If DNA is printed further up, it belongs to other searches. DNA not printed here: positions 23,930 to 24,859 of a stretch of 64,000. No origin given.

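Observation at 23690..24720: Low-GC two-gene cassette between leuB and asd: tiny basic protein plus TIR/NDT-like Rossmannoid effector, a candidate new minimal defence or toxin module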

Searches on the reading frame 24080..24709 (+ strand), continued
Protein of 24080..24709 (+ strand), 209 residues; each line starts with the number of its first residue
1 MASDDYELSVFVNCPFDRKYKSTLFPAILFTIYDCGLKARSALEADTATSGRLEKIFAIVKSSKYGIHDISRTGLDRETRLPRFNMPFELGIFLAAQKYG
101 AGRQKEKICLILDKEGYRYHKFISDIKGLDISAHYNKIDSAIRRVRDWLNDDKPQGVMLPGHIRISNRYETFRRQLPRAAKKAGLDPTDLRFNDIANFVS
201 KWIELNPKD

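Call 59: search_protein_representatives(alignment_id=A1)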
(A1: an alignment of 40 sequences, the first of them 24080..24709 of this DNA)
Query: 40 sequences, 208 profile positions. Proteins with E-value up to 0.001 (for the whole library): 3456; up to 1e-10: 2442; up to 1e-30: 839. The best 150 are listed.
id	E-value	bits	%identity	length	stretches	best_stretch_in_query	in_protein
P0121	1.6e-85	302.2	-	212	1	1-205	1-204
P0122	2.6e-85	301.5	-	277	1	3-206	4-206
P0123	4.2e-85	300.9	-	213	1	6-206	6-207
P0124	4.4e-80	284.5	-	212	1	7-205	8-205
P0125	6.1e-80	284.0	-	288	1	4-206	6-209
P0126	1.2e-79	283.1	-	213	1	4-205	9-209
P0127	5.4e-79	280.9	-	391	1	5-205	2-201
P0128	2.0e-78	279.0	-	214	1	3-205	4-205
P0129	2.3e-78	278.8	-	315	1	4-205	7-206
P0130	2.6e-78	278.7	-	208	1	1-205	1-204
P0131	2.9e-78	278.5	-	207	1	1-206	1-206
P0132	1.0e-77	276.8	-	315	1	4-206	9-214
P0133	1.2e-77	276.5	-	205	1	4-205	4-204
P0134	5.9e-77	274.3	-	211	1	4-206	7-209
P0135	6.2e-77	274.2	-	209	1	1-206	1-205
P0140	4.3e-75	268.2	-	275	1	8-205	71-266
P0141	1.7e-74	266.3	-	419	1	6-205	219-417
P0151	2.0e-72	259.4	-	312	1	2-201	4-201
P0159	6.4e-70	251.3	-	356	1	4-204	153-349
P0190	7.2e-66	238.0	-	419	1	5-205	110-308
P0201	7.6e-65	234.7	-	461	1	3-204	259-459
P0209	2.5e-64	233.0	-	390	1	5-206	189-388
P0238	2.6e-61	223.2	-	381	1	6-204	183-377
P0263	2.7e-59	216.6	-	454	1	4-204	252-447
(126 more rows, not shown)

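Call 62: search_protein_families(library=pfam, proteins=[P0141, P0159, P0209, P0238, P0263, P0129, P0151, P0190, P0201, P0127], max_evalue=0.01)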
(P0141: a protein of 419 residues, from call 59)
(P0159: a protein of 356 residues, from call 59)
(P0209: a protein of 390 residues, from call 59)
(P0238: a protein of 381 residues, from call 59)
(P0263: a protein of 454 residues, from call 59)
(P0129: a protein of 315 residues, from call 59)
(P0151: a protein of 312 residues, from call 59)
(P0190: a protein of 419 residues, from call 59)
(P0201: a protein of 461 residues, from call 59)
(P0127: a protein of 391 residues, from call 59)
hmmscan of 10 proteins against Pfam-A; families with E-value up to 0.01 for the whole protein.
P0141 (419 aa): 2 families
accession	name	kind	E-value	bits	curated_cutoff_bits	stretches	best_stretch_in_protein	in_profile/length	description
PF13676.11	TIR_2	-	8.1e-12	46.1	28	1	47-144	25-109/122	TIR domain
PF01582.25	TIR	-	2.3e-06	27.9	21.3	1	36-145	22-131/179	TIR domain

P0159 (356 aa): 2 families
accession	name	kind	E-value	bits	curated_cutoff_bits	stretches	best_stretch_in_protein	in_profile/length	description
PF13676.11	TIR_2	-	3.8e-19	69.8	28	1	7-120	1-110/122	TIR domain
PF01582.25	TIR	-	0.0034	17.6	21.3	1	5-99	2-94/179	TIR domain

P0209 (390 aa): 4 families
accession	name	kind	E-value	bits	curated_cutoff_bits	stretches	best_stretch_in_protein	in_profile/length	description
PF13676.11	TIR_2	-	4.4e-20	72.8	28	1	9-142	2-122/122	TIR domain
PF08357.16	SEFIR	-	3e-13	50.7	23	1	8-88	3-90/150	SEFIR domain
PF01582.25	TIR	-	6.3e-05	23.3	21.3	1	15-75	10-70/179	TIR domain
PF10137.14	CAP12-PCTIR_TIR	-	0.0024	18.3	24.7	0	259-311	69-111/119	CAP12/Pycsar effector protein, TIR domain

P0238 (381 aa): 2 families
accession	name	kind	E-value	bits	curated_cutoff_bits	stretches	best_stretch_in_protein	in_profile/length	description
PF13676.11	TIR_2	-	6.6e-17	62.6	28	1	11-125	1-111/122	TIR domain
PF01582.25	TIR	-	1.2e-07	32.2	21.3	1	9-106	2-97/179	TIR domain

P0263 (454 aa): 2 families
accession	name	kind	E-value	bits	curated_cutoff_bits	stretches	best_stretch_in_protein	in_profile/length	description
PF13676.11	TIR_2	-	2.5e-12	47.8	28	1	10-117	2-97/122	TIR domain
PF01582.25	TIR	-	0.00049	20.4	21.3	1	10-116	2-103/179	TIR domain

P0129 (315 aa): 0 families

P0151 (312 aa): 0 families

P0190 (419 aa): 0 families

P0201 (461 aa): 0 families

P0127 (391 aa): 0 families

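Call 63: find_related_loci(query=A1, collection=viral_contigs, flank=5000)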
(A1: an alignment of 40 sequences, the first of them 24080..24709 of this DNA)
Query A1 (209 aa) in viral_contigs; peptide patterns used: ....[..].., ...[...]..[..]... (x = any residue, [..] = any of these).
56 stretches matched a pattern; 11 encode a relative of the query (tblastn E <= 1e-3); 11 distinct loci.
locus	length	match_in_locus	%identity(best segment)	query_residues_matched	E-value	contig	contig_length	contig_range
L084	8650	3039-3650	44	3-208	5e-57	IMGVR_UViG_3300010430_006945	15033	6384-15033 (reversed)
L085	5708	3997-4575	47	10-204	5e-55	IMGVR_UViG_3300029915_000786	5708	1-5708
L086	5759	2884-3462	47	10-204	1e-54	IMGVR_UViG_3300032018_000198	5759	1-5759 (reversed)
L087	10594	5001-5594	44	5-204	3e-54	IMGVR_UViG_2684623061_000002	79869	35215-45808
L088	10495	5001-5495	43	10-174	8e-41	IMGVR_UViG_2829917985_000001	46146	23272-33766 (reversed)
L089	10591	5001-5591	33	6-203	2e-33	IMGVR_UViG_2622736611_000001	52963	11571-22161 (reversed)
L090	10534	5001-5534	36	6-184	4e-28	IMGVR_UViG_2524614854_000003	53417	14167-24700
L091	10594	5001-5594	32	9-207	7e-26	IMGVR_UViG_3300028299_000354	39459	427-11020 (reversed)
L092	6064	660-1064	39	10-149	2e-24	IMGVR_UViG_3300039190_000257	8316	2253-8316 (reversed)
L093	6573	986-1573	32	10-206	9e-24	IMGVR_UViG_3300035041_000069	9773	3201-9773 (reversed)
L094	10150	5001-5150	35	5-75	5e-6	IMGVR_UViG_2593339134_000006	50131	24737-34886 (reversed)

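Call 64: search_protein_families(library=pfam, proteins=[L008:819-3788:+, L005:2739-5798:+, L070:2908-5838:+, L053:2860-5847:+, L004:2375-2635:-, L029:4468-5997:+, L059:4412-5842:+, L074:4595-5866:+, L021:4988-5914:+, L075:5045-5983:+], max_evalue=0.001)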
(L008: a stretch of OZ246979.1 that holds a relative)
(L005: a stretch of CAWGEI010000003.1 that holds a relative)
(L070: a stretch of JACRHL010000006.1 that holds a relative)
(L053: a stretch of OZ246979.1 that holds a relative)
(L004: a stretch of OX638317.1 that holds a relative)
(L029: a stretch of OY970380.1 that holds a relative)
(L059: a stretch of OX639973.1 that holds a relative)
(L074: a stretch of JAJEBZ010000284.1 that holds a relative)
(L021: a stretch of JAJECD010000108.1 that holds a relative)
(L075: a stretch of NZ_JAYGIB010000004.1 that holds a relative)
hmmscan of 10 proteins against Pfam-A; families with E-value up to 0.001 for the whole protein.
L008:819-3788:+ (989 aa): 2 families
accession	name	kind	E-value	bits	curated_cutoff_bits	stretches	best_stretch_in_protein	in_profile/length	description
PF07669.17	Eco57I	-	4.2e-09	37.1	25.3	1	484-585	64-149/171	Eco57I restriction-modification methylase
PF05175.20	MTS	-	7.3e-05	22.9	23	0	478-503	87-112/170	Methyltransferase small domain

L005:2739-5798:+ (1019 aa): 9 families
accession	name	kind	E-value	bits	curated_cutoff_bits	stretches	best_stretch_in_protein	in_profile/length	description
PF00563.25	EAL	-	1.5e-74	250.8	31.3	1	786-1016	2-236/236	EAL domain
PF00990.26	GGDEF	-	6.9e-54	182.4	23.8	1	609-765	1-160/161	Diguanylate cyclase, GGDEF domain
PF13426.13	PAS_9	-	7.9e-28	97.2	27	2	504-597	7-103/103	PAS domain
PF01590.32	GAF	-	6.9e-26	91.8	22.4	2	34-174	2-132/133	GAF domain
PF08447.18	PAS_3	-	4.6e-24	84.9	25.6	1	511-591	2-88/89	PAS fold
PF00989.32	PAS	-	9.7e-24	84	22.6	2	488-595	1-113/113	PAS fold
PF08448.16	PAS_4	-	1.2e-12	48.4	23.1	1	495-600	2-110/110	PAS fold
PF13188.13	PAS_8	-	1.8e-10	40.7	21.8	0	370-426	2-58/65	PAS domain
PF13492.12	GAF_3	-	1.6e-07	32.2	27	0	38-176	6-128/129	GAF domain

L070:2908-5838:+ (976 aa): 0 families

L053:2860-5847:+ (995 aa): 3 families
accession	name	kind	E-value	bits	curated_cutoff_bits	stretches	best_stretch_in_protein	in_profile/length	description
PF07669.17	Eco57I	-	1.4e-07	32.2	25.3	1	418-611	1-164/171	Eco57I restriction-modification methylase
PF02384.22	N6_Mtase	-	0.00046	20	20.4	0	373-640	43-235/311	N-6 DNA Methylase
PF05175.20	MTS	-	0.00065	19.8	23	0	500-538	90-127/170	Methyltransferase small domain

L004:2375-2635:- (86 aa): 1 family
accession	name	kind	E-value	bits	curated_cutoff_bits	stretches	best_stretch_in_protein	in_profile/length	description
PF04255.20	DUF433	-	2.4e-17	62.9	23.6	1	17-70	1-54/56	Protein of unknown function (DUF433)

L029:4468-5997:+ (509 aa): 0 families

L059:4412-5842:+ (476 aa): 1 family
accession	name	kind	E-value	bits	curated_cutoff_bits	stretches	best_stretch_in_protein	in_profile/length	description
PF00144.29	Beta-lactamase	-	1.3e-69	235.3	27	1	27-347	3-323/329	Beta-lactamase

L074:4595-5866:+ (423 aa): 1 family
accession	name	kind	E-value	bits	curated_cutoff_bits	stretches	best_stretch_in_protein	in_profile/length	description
PF00275.25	EPSP_synthase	-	3.3e-124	415.2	22.8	1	12-418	8-417/417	EPSP synthase (3-phosphoshikimate 1-carboxyvinyltransferase)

L021:4988-5914:+ (308 aa): 2 families
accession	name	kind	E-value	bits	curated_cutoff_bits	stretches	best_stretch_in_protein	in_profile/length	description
PF22809.1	DUF7014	-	1.3e-45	155.1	27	1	179-306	9-136/137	Domain of unknown function (DUF7014)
PF18863.6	AbiJ_NTD4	-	3.9e-25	89.5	34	1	6-169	1-149/152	AbiJ N-terminal domain 4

L075:5045-5983:+ (312 aa): 6 families
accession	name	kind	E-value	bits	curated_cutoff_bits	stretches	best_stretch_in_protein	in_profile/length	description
PF10609.15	ParA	-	1.4e-20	74.2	27.1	2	31-88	4-61/246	NUBPL iron-transfer P-loop NTPase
PF01656.29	CbiA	-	1.4e-20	73.9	25.4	1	33-246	1-125/125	CobQ/CobB/MinD/ParA nucleotide binding domain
PF13614.12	AAA_31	-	3.8e-12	46.9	27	1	31-185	2-162/177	AAA domain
PF06564.18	CBP_BcsQ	-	2.4e-08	34.3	21.3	1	39-233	10-200/234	Cellulose biosynthesis protein BcsQ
PF02374.21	ArsA_ATPase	-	3.8e-06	26.8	24.3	1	33-68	3-38/305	Anion-transporting ATPase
PF09140.17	MipZ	-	1.4e-05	25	20.7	1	32-172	2-128/262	ATPase MipZ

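Call 86: fold_search(model_id=the predicted structure, library=viral)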
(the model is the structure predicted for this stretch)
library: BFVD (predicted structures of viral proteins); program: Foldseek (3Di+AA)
matches with E <= 10: 605; with E <= 0.001: 1
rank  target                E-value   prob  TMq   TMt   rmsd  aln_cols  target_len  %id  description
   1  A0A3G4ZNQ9            3.9e-04  1.00  0.45  0.41  16.5       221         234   13  CD-NTase-associated protein 12/Pycsar effector protein TIR domain-containing protein [Terrestrivirus sp.]
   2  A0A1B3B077            1.3e-03  1.00  0.41  0.52   6.7       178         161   11  Deoxyuridine triphosphatase [Gordonia phage Ghobes]
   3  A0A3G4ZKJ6            1.4e-03  0.99  0.44  0.30  20.4       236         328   14  Uncharacterized protein [Terrestrivirus sp.]
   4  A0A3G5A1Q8            1.6e-03  1.00  0.43  0.56  12.5       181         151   13  Nucleoside 2-deoxyribosyltransferase [Harvfovirus sp.]
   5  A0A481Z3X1            1.6e-03  1.00  0.41  0.47   7.3       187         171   14  Nucleoside 2-deoxyribosyltransferase like protein [Pithovirus LCPAC104]
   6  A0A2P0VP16            2.2e-03  0.96  0.35  0.10  16.8       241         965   11  TIR/WD40 domain-containing protein [Tetraselmis virus 1]
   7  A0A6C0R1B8            4.0e-03  1.00  0.41  0.54  14.1       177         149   11  Hybrid sensor histidine kinase-response regulator [Alteromonas phage vB_AmeM_PT11-V22]
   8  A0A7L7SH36            5.9e-03  0.99  0.40  0.54   5.8       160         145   11  Deoxyuridine triphosphatase [Gordonia phage Archimedes]
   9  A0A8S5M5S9            7.1e-03  1.00  0.45  0.61   6.0       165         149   14  Nucleoside 2-deoxyribosyltransferase [Podoviridae sp. ctaNW81]
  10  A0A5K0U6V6            9.4e-03  0.99  0.40  0.48   7.5       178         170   11  Nucleoside 2-deoxyribosyltransferase [Yasminevirus sp. GU-2018]
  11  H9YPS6                1.3e-02  0.99  0.41  0.45   5.1       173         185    9  (no name in the UniProt tables at hand)
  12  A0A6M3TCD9            1.3e-02  0.99  0.41  0.31   6.2       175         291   14  (no name in the UniProt tables at hand)
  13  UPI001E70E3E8         1.4e-02  0.97  0.41  0.44  14.3       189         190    8  (no name look-up for this kind of identifier)
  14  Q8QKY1                1.4e-02  0.87  0.33  0.19   8.9       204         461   11  EsV-1-88 [Ectocarpus siliculosus virus 1 (isolate New Zealand/Kaikoura/1988)]
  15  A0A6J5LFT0            1.6e-02  0.89  0.35  0.17   7.9       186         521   12  COG1032 Fe-S oxidoreductase [uncultured Caudovirales phage]
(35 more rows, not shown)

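Call 90: search_protein_families(library=padloc, alignment_id=A4, max_evalue=0.00001)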
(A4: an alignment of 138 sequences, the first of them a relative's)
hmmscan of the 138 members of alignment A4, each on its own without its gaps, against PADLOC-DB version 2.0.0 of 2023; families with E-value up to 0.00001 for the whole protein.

A. member 1, L001:4475-5584:+ (370 aa): 0 families

B. families by the number of members that match (of 138 scanned): 91 families (the first 25 are shown)
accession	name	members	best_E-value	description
PDLC00770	Cyclase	2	5.4e-125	oligonucleotide-cyclase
PDLC00780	Cyclase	2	1.7e-117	oligonucleotide-cyclase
PDLC00816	Cyclase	2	3.7e-60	oligonucleotide-cyclase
PDLC00815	Cyclase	2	3.4e-59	oligonucleotide-cyclase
PDLC00800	Cyclase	2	1.9e-35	oligonucleotide-cyclase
PDLC00811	Cyclase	2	6.9e-33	oligonucleotide-cyclase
PDLC00797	Cyclase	2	2e-28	oligonucleotide-cyclase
PDLC00817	Cyclase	2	1.3e-26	oligonucleotide-cyclase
PDLC00774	Cyclase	2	2.9e-19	oligonucleotide-cyclase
PDLC00798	Cyclase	2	1e-18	oligonucleotide-cyclase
PDLC00787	Cyclase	2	5.2e-16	oligonucleotide-cyclase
PDLC00813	Cyclase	2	4.7e-15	oligonucleotide-cyclase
PDLC00824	Cyclase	2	7.5e-13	oligonucleotide-cyclase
PDLC00793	Cyclase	2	1.4e-12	oligonucleotide-cyclase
PDLC00795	Cyclase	2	2e-11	oligonucleotide-cyclase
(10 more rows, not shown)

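Call 98: search_protein_families(library=pfam, alignment_id=A4, max_evalue=0.00001)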
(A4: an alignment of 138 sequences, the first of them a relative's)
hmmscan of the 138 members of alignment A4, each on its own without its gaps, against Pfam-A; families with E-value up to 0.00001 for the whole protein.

A. member 1, L001:4475-5584:+ (370 aa): 1 family
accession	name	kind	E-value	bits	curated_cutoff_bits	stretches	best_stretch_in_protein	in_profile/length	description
PF00180.25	Iso_dh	-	2.4e-135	451.7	27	1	8-361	3-348/348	Isocitrate/isopropylmalate dehydrogenase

B. families by the number of members that match (of 138 scanned): 168 families (the first 25 are shown)
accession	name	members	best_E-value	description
PF08486.15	SpoIID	3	8.7e-26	Stage II sporulation protein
PF05721.19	PhyH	3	6.8e-25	Phytanoyl-CoA dioxygenase (PhyH)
PF05036.18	SPOR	3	6.9e-10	SPOR domain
PF00561.26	Abhydrolase_1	2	2.8e-39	alpha/beta hydrolase fold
PF01408.29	GFO_IDH_MocA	2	1.2e-28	Oxidoreductase family, NAD-binding Rossmann fold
PF12697.13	Abhydrolase_6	2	2e-25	Alpha/beta hydrolase family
PF00107.32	ADH_zinc_N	2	1.1e-19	Zinc-binding dehydrogenase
PF22725.1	GFO_IDH_MocA_C3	2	4.1e-18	GFO/IDH/MocA C-terminal domain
PF21654.3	DncV-like_NTFase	2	6.2e-07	Cyclic GMP-AMP synthase DncV-like, nucleotidyltransferase domain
PF10459.15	Peptidase_S46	1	6.2e-212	Peptidase S46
PF00821.23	PEPCK_GTP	1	5.4e-177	Phosphoenolpyruvate carboxykinase C-terminal P-loop domain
PF00171.27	Aldedh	1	8.7e-148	Aldehyde dehydrogenase family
PF00180.25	Iso_dh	1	2.4e-135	Isocitrate/isopropylmalate dehydrogenase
PF07394.17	DUF1501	1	2.9e-110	Protein of unknown function (DUF1501)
PF17297.7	PEPCK_N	1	6.5e-107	Phosphoenolpyruvate carboxykinase N-terminal domain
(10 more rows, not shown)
